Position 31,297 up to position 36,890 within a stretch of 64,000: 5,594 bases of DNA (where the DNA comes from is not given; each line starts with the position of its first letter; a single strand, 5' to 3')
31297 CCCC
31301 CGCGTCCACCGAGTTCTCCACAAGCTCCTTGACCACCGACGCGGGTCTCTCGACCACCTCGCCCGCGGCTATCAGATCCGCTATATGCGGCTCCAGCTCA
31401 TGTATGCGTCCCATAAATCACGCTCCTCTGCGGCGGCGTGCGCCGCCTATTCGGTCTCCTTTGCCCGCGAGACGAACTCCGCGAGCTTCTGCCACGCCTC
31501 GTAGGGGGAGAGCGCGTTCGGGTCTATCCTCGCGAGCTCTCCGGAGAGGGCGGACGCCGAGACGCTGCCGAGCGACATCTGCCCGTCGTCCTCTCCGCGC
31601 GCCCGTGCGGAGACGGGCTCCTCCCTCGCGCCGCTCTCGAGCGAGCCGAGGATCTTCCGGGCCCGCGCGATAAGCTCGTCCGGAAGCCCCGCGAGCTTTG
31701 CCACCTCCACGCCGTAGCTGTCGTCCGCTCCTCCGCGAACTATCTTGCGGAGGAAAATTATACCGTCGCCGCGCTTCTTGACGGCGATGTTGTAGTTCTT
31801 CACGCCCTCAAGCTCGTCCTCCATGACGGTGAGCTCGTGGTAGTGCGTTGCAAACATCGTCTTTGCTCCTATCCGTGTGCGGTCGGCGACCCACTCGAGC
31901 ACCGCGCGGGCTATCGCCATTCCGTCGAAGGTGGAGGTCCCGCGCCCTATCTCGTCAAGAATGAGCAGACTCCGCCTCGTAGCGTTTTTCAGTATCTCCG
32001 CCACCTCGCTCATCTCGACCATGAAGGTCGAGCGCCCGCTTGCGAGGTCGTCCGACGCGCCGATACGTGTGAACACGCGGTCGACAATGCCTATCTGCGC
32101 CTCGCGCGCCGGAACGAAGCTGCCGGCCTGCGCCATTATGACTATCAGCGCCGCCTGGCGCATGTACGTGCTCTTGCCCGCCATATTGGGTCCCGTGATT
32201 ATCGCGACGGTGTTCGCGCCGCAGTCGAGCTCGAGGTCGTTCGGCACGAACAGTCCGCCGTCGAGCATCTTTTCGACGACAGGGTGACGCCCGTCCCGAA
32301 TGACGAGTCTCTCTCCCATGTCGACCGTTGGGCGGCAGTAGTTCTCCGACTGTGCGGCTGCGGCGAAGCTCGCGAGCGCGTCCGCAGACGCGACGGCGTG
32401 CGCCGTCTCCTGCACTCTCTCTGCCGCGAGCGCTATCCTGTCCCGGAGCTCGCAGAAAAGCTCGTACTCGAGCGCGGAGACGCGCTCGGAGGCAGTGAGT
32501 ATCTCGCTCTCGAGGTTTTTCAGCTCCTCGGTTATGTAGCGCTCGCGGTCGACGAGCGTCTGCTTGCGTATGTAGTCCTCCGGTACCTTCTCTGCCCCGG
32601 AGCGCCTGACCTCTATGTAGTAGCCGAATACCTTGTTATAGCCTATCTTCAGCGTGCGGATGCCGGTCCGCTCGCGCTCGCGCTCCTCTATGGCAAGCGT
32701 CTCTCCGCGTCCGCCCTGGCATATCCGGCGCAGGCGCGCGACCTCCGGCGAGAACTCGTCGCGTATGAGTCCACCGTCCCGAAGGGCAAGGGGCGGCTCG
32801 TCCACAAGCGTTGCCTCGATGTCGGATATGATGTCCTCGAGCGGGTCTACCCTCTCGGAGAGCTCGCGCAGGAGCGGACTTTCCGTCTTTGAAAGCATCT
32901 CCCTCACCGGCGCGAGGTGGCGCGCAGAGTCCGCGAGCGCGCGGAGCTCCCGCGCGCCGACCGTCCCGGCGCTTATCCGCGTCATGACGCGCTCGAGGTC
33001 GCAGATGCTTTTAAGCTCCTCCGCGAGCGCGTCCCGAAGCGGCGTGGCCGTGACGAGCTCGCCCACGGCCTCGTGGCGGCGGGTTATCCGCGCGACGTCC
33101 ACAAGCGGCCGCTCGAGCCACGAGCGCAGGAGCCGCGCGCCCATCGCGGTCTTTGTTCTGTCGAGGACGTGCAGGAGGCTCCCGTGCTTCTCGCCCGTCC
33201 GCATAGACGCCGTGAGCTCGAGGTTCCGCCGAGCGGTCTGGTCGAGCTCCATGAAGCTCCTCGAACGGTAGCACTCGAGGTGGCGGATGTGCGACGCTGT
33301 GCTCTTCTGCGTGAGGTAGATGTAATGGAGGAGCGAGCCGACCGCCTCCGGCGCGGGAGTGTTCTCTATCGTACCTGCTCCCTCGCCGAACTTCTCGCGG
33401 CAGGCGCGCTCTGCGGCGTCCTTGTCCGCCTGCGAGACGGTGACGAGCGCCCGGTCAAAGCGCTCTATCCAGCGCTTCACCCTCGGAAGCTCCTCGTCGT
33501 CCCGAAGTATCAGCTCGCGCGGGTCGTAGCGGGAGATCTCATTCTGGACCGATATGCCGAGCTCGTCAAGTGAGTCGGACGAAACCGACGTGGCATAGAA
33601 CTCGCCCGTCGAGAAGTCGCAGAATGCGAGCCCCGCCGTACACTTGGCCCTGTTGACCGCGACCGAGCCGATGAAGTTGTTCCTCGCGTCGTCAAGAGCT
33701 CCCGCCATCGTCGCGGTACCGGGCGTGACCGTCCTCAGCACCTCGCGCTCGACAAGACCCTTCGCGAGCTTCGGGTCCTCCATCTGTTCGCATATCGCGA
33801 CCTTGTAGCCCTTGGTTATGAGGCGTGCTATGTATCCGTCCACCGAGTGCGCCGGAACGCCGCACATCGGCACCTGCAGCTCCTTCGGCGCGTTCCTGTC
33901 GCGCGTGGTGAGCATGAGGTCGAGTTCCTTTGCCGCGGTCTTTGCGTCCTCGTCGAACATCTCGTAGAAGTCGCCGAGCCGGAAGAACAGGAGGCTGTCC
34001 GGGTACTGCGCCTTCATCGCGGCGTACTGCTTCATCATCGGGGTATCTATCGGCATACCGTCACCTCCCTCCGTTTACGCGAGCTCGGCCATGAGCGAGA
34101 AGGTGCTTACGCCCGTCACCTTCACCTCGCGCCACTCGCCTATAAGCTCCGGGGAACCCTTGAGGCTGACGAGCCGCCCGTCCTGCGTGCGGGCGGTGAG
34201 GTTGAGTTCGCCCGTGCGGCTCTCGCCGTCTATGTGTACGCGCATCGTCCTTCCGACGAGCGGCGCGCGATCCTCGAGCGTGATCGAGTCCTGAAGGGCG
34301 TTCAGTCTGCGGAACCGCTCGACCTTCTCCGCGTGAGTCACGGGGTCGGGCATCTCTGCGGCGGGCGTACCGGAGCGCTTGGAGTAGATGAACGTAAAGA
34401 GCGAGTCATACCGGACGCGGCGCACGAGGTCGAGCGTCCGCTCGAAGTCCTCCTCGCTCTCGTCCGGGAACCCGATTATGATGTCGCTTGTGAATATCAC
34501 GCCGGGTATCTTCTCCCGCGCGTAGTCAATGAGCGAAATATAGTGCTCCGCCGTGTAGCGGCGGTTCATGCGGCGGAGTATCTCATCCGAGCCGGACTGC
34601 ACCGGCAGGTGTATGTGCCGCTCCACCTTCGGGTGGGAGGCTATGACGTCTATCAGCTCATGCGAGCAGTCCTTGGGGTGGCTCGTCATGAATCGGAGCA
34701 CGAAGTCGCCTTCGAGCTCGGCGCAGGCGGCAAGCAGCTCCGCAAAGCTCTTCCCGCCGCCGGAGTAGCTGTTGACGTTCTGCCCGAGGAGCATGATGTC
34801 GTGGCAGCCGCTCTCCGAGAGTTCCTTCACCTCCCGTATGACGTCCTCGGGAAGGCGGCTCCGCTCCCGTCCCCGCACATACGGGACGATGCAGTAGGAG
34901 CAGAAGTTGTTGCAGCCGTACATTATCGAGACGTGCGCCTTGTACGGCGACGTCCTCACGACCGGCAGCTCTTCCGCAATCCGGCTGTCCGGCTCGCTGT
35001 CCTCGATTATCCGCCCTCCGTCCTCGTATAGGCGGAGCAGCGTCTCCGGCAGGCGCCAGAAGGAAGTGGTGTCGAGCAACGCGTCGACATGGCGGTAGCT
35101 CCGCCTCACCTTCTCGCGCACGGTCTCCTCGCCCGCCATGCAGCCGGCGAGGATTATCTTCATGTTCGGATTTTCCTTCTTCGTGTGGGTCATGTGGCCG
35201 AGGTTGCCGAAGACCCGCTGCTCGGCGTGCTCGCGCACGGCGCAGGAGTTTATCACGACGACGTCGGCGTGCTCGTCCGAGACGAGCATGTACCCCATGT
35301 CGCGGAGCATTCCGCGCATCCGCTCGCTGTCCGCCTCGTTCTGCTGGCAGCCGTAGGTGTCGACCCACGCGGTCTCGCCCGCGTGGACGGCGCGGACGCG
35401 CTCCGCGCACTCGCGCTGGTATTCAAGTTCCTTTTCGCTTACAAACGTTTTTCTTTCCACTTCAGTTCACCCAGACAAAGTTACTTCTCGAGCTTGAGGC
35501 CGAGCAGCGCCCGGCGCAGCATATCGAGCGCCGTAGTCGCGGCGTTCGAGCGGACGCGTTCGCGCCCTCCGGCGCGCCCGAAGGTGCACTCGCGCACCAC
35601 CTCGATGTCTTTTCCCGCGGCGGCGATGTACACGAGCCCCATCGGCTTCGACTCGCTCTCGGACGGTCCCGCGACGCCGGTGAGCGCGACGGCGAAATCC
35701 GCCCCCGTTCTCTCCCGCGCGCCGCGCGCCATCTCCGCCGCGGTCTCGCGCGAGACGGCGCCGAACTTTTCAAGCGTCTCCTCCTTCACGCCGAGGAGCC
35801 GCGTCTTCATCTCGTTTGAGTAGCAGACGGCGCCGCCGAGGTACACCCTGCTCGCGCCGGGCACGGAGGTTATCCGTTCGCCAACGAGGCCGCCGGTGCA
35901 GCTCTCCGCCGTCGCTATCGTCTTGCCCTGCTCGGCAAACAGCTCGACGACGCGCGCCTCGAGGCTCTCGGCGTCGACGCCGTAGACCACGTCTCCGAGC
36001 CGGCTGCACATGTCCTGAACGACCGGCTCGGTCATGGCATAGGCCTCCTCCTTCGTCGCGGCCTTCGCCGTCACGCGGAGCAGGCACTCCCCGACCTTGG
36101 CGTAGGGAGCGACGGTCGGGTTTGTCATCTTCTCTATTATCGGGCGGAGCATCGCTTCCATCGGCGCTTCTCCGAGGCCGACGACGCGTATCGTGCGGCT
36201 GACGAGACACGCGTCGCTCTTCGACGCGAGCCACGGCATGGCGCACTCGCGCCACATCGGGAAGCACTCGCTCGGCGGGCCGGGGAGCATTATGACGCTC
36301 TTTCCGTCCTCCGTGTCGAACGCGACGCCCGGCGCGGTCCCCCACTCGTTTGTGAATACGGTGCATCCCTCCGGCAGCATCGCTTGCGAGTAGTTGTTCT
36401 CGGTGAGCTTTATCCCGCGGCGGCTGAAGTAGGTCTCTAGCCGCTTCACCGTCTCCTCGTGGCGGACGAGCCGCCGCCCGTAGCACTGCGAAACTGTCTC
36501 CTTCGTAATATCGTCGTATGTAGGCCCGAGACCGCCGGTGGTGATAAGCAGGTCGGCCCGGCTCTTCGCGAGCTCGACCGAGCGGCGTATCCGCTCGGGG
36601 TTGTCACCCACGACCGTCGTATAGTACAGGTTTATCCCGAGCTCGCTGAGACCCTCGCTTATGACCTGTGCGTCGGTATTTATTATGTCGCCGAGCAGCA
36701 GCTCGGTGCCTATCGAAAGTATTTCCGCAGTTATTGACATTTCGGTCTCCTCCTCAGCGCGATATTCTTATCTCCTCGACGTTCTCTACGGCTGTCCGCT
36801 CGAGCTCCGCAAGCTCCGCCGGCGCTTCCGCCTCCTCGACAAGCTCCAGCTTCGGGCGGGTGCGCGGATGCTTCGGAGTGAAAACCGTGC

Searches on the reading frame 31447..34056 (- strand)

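Call 93: search_protein_families(library=pfam, max_evalue=0.00001, proteins=[window:31447-34056:-])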
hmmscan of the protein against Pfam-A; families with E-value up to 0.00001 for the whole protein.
window:31447-34056:- (869 aa): 5 families
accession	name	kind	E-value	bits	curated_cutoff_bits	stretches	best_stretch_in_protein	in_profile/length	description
PF00488.27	MutS_V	-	4.2e-83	278.4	30.2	1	619-807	2-188/188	MutS domain V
PF05192.23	MutS_III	-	8.1e-53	180.1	34.1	1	275-565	2-194/194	MutS domain III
PF01624.25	MutS_I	-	7.8e-45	152.2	20.6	1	5-117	1-111/113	MutS domain I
PF05190.23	MutS_IV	-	1.3e-25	89.9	22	1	434-525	1-92/92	MutS family domain IV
PF05188.22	MutS_II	-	1.4e-13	51.8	25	1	127-258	1-133/133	MutS domain II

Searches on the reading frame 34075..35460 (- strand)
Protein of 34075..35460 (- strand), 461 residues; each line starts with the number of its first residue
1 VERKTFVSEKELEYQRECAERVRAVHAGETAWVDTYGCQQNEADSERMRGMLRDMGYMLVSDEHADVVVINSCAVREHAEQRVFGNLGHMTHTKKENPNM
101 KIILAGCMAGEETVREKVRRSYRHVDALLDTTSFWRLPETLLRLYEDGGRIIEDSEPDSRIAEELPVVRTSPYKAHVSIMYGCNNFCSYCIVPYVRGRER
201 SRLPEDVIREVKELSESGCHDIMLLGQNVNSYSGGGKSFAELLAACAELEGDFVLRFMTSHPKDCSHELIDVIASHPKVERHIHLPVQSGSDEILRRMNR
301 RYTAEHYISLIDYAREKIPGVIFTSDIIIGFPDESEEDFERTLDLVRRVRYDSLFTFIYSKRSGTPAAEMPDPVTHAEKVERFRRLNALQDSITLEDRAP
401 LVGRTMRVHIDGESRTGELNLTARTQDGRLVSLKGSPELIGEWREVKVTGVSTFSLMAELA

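Call 93: search_protein_families(library=pfam, max_evalue=0.00001, proteins=[window:34075-35460:-])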
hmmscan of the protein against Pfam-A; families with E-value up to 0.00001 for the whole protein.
window:34075-35460:- (461 aa): 3 families
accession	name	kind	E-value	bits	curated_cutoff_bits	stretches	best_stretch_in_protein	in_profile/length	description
PF04055.27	Radical_SAM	-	7.2e-31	108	29.5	1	177-346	1-166/166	Radical SAM superfamily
PF00919.26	UPF0004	-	8.6e-26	90.3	27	1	32-129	3-97/98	Uncharacterized protein family UPF0004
PF01938.26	TRAM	-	6.1e-10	39.3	21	1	402-460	4-60/61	TRAM domain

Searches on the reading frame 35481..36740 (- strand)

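Call 93: search_protein_families(library=pfam, max_evalue=0.00001, proteins=[window:35481-36740:-])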
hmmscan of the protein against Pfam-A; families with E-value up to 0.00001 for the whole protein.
window:35481-36740:- (419 aa): 3 families
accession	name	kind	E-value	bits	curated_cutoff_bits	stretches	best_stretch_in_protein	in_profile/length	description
PF02464.23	CinA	-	1.3e-55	187.8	23.5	1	258-412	2-155/155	Competence-damaged protein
PF00994.29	MoCF_biosynth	-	3.2e-36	124.6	26.6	1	6-172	1-143/144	Probable molybdopterin binding domain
PF18146.6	CinA_KH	-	5.2e-24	84.6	27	1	181-254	1-73/73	Damage-inducible protein CinA KH domain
